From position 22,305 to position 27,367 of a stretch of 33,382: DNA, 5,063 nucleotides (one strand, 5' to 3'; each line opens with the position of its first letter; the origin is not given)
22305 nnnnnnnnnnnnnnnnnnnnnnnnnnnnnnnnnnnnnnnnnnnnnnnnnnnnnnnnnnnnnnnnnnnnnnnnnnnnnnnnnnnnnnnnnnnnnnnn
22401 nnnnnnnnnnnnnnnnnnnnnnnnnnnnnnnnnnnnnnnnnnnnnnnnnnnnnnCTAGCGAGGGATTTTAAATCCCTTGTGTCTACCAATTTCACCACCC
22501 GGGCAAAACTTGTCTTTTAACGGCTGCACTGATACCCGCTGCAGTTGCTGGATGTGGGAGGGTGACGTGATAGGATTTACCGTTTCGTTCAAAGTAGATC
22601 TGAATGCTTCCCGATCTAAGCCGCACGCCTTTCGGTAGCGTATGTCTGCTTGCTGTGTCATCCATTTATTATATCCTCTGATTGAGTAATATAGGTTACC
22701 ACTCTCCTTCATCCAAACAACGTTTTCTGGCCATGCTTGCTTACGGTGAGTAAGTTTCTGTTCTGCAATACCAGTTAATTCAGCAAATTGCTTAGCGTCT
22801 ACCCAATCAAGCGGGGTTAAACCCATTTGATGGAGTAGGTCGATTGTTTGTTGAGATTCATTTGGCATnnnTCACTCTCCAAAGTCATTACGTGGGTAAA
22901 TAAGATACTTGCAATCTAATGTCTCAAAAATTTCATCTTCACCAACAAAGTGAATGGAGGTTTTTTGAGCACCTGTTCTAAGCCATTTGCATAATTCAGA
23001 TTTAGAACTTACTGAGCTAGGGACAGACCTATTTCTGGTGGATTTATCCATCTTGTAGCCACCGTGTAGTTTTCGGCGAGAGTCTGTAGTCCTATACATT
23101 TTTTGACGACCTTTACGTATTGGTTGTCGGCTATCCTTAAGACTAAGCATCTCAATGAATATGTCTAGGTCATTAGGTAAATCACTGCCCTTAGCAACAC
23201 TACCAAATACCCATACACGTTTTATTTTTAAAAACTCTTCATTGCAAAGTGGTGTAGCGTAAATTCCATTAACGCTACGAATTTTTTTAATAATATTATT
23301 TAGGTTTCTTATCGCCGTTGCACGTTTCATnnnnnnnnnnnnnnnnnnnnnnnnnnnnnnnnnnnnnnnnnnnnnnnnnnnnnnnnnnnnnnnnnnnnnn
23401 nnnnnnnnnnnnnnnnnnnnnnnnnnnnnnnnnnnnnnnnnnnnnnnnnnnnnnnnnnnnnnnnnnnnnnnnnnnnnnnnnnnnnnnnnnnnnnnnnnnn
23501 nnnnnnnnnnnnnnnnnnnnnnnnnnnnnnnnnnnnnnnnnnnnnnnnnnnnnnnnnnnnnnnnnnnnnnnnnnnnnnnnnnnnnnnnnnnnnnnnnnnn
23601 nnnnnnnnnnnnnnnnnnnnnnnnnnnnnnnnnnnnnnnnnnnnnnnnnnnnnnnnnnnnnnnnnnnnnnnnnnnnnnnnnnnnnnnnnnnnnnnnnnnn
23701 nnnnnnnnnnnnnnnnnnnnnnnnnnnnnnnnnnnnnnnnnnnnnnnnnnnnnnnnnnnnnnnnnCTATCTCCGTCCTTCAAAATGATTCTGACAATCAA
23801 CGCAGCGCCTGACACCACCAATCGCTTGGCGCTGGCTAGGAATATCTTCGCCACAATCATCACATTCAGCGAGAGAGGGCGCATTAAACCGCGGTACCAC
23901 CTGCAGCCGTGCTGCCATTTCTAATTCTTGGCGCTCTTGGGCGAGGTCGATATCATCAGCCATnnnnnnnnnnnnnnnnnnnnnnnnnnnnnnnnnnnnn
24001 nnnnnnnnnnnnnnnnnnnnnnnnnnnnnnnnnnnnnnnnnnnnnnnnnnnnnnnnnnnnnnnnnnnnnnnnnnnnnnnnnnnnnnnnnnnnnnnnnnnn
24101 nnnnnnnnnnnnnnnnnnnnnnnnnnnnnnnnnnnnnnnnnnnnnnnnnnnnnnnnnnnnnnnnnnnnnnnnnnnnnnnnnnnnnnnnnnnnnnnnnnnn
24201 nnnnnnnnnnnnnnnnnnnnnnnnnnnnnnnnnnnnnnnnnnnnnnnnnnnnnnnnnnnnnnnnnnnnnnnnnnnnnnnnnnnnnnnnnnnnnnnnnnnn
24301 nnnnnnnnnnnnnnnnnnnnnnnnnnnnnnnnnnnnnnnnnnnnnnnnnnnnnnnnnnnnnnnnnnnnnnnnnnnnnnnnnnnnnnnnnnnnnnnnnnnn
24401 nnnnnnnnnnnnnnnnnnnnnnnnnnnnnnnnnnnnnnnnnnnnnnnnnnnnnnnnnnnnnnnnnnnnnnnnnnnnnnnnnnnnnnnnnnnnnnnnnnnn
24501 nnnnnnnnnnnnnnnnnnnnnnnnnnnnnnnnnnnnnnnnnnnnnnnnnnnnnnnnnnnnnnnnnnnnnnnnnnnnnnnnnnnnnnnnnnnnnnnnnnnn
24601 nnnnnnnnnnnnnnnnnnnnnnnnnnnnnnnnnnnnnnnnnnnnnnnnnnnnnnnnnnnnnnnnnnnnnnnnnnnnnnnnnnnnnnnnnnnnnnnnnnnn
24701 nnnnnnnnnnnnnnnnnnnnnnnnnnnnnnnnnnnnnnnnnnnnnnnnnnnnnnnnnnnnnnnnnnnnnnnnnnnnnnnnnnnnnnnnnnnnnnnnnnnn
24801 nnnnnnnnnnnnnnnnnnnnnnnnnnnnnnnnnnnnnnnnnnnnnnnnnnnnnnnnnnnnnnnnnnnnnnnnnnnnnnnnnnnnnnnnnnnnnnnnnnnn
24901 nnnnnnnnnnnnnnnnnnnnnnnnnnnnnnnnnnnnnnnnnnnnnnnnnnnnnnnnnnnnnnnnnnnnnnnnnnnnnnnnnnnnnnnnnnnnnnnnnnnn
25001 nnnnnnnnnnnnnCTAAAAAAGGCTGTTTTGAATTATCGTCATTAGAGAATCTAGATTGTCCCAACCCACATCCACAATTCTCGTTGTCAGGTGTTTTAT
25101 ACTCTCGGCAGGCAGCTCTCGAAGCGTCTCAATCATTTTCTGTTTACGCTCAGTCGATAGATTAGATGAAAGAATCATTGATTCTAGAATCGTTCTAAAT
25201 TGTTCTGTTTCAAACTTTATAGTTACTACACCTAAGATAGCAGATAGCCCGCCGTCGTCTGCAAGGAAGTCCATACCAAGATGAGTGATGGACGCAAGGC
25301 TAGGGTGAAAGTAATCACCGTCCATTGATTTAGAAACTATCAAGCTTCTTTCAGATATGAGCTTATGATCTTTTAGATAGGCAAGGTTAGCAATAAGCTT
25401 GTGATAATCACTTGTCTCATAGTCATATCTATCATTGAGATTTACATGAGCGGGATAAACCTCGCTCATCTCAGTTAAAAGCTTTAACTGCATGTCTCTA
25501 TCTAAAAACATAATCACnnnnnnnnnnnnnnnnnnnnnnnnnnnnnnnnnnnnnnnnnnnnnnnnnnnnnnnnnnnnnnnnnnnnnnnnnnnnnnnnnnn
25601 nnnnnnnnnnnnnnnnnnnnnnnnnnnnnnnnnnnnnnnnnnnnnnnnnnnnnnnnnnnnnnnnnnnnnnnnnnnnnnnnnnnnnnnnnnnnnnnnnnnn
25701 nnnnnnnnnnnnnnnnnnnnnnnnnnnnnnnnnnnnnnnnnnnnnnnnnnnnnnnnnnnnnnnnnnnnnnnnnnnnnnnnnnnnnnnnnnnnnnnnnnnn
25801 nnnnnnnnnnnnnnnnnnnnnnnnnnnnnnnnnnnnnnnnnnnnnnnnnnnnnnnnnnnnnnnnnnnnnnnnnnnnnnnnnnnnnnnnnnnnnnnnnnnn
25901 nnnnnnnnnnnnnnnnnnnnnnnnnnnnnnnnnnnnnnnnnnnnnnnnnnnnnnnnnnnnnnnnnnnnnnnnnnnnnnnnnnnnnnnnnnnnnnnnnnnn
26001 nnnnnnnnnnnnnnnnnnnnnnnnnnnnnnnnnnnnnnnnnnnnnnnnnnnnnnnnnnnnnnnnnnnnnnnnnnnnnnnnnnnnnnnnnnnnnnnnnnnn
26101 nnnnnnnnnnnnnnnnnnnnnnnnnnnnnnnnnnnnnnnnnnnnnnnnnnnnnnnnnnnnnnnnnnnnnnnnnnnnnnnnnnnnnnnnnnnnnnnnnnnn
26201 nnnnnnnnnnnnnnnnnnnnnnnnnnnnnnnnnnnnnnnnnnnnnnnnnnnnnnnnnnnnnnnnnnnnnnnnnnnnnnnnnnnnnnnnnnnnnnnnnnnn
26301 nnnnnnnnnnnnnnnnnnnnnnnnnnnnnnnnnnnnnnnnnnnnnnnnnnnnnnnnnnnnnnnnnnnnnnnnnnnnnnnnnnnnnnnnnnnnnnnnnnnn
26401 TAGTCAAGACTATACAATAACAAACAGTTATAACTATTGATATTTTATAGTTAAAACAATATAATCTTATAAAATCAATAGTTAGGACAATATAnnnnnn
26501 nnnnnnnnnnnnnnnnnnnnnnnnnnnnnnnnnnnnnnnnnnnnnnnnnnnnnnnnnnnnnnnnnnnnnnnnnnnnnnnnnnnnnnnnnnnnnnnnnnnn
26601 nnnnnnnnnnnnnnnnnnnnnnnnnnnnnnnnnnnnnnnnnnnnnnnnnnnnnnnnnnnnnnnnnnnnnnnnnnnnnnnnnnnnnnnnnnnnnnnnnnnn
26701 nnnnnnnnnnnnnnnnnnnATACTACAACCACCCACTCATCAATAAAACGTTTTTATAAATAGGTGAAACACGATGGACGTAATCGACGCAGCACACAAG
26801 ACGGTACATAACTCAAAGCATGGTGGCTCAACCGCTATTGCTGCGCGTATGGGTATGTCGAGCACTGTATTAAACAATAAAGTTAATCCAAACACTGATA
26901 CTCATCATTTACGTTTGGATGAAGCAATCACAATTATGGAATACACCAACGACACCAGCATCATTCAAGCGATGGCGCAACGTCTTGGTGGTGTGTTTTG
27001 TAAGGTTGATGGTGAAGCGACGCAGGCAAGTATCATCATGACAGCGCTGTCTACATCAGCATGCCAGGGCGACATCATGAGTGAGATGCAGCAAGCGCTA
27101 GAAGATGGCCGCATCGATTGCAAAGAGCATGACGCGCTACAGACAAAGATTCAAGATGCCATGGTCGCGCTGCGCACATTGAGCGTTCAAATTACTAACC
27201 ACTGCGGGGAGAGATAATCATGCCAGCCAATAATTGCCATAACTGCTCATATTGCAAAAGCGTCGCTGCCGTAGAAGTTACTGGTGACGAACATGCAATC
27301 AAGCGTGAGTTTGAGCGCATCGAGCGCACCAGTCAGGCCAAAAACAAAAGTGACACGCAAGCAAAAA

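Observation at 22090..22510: attP-like site with arm-type TGATAG repeats and a tRNA 3' fragment next to a complete tRNA-Leu, with no integrase anywhere in the window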

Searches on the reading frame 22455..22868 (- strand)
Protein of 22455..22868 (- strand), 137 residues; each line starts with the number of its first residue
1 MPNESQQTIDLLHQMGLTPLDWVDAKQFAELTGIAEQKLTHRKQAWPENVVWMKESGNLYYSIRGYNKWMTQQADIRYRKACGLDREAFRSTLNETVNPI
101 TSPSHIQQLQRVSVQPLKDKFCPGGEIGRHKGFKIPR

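Call 10: search_protein_families(library=pfam, proteins=[window:22455-22868:-], max_evalue=0.01)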
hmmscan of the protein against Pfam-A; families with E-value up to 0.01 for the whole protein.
window:22455-22868:- (137 aa): 1 family
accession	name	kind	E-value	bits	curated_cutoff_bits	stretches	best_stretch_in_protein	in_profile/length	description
PF06806.18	DUF1233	-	0.0053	16.8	22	0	17-53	4-41/70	Putative excisionase (DUF1233)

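Call 15: find_encoding_contigs(protein=window:22455-22868:-, flank=10000, max_places=10)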
Protein window:22455-22868:- (137 aa): no gene with exactly this product is on record in the collection.

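Call 32: search_protein_families(library=phrogs, proteins=[window:22455-22868:-], max_evalue=0.001)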
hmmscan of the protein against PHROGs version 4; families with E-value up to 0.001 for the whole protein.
window:22455-22868:- (137 aa): 2 families
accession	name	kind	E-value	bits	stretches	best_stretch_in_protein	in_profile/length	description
phrog_9668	-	integration and excision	1.8e-08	35.5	1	18-106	11-98/114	excisionase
phrog_539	-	integration and excision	5.7e-06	26.9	1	15-76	6-76/80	excisionase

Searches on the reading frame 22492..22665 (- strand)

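Call 35: search_protein_families(library=pfam, proteins=[window:22492-22665:-], max_evalue=0.1)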
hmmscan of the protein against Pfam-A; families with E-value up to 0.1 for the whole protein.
window:22492-22665:- (57 aa): 1 family
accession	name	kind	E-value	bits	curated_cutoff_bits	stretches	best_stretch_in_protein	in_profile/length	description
PF12167.14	Arm-DNA-bind_2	-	0.0035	17.8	22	1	11-48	1-39/65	Arm DNA-binding domain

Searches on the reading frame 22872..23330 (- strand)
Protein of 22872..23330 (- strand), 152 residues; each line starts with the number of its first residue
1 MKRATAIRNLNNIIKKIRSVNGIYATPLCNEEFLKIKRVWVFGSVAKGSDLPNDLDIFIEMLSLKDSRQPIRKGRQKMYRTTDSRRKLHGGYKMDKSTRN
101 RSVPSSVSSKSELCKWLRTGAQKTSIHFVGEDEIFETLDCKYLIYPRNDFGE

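Call 10: search_protein_families(library=pfam, proteins=[window:22872-23330:-], max_evalue=0.01)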
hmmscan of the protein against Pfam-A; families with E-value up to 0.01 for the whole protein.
window:22872-23330:- (152 aa): 2 families
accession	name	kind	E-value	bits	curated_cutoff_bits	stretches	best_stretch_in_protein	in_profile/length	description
PF01909.29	NTP_transf_2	-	0.001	19.9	21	1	32-64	11-43/93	Nucleotidyltransferase domain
PF18765.7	Polbeta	-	0.0014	19.2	26.9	1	34-64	11-42/93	Polymerase beta, Nucleotidyltransferase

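Call 32: search_protein_families(library=phrogs, proteins=[window:22872-23330:-], max_evalue=0.001)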
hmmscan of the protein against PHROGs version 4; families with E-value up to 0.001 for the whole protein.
window:22872-23330:- (152 aa): 0 families

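Call 36: find_encoding_contigs(protein=window:22872-23330:-, flank=10000, max_places=10)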
Protein window:22872-23330:- (152 aa): 16 contigs read that carry it; 10 places shown.
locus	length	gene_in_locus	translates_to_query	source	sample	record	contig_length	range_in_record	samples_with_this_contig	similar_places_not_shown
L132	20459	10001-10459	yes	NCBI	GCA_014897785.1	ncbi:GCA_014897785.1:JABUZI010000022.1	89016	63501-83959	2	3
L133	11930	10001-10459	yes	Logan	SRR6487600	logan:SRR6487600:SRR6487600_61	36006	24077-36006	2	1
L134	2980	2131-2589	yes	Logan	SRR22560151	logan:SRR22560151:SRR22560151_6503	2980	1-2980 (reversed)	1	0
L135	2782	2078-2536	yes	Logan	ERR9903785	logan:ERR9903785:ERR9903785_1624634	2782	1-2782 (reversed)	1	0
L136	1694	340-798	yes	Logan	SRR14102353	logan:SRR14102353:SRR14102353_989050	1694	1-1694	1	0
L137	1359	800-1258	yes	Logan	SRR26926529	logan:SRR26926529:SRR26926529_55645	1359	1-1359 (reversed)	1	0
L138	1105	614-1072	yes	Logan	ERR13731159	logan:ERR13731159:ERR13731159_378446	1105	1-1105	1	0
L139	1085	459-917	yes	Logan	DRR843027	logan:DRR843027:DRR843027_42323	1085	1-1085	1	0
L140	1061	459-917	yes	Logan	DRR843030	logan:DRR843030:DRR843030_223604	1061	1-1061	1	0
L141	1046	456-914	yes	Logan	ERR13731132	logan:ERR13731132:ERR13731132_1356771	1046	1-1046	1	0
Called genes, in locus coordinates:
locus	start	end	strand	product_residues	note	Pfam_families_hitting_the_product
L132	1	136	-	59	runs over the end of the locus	-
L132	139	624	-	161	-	-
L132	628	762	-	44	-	-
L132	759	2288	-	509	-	PF07120:DUF1376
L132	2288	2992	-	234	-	PF09669:Phage_pRha, PF03374:ANT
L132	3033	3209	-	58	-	-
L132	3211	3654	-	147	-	PF06892:Phage_CP76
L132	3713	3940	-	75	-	-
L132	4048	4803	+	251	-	PF01381:HTH_3 (faint), PF00717:Peptidase_S24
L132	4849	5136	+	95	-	PF05901:Excalibur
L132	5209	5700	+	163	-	PF08797:HIRAN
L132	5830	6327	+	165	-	-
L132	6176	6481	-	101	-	-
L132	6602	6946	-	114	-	-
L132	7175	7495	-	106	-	-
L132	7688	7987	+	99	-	-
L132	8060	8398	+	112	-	PF27127:YfdP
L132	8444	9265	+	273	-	PF10065:DUF2303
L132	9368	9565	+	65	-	PF01258:zf-dskA_traR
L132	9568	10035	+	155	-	-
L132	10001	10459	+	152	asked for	-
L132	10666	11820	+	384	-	PF00589:Phage_integrase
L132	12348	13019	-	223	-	PF02230:Abhydrolase_2, PF00561:Abhydrolase_1 (faint), PF12146:Hydrolase_4 (faint), PF01738:DLH (weak), PF00326:Peptidase_S9 (faint)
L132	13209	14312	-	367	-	PF01264:Chorismate_synt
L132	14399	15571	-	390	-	PF03602:Cons_hypoth95 (weak), PF05175:MTS, PF06325:PrmA, PF13649:Methyltransf_25 (weak)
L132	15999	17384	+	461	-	PF01471:PG_binding_1, PF03734:YkuD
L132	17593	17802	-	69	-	-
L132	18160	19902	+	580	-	PF04087:DUF389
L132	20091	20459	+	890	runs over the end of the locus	PF01411:tRNA-synt_2c, PF07973:tRNA_SAD, PF02272:DHHA1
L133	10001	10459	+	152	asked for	-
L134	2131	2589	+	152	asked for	-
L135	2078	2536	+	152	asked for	-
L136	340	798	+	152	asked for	-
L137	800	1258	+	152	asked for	-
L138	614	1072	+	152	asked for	-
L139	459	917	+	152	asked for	-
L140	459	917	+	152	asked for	-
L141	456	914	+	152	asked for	-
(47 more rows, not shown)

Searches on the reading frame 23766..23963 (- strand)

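Call 10: search_protein_families(library=pfam, proteins=[window:23766-23963:-], max_evalue=0.01)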
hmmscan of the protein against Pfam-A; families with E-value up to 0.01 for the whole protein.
window:23766-23963:- (65 aa): 2 families
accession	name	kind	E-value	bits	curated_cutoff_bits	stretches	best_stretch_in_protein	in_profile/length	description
PF01258.23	zf-dskA_traR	-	2.5e-09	37.4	24.9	1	33-62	5-35/36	Prokaryotic dksA/traR C4-type zinc finger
PF23137.1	HVO_0758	-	0.008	16.4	27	0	33-61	22-52/55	HVO_0758 mu-protein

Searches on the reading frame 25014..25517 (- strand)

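Call 10: search_protein_families(library=pfam, proteins=[window:25014-25517:-], max_evalue=0.01)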
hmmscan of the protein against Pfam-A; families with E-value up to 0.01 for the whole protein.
window:25014-25517:- (167 aa): 0 families

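Call 32: search_protein_families(library=phrogs, proteins=[window:25014-25517:-], max_evalue=0.001)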
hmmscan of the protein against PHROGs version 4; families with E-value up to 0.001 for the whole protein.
window:25014-25517:- (167 aa): 1 family
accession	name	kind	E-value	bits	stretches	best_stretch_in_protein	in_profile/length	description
phrog_3983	-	unknown function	7.2e-50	169.8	1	3-166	2-163/165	-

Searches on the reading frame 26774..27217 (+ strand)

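Call 29: search_protein_families(library=pfam, proteins=[window:26774-27217:+], max_evalue=0.001)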
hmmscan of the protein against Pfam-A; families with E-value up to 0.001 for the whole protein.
window:26774-27217:+ (147 aa): 1 family
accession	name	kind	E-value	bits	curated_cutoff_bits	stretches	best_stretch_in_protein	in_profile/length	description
PF06892.16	Phage_CP76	-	7.8e-42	143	26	1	3-142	2-145/146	Phage regulatory protein CII (CP76)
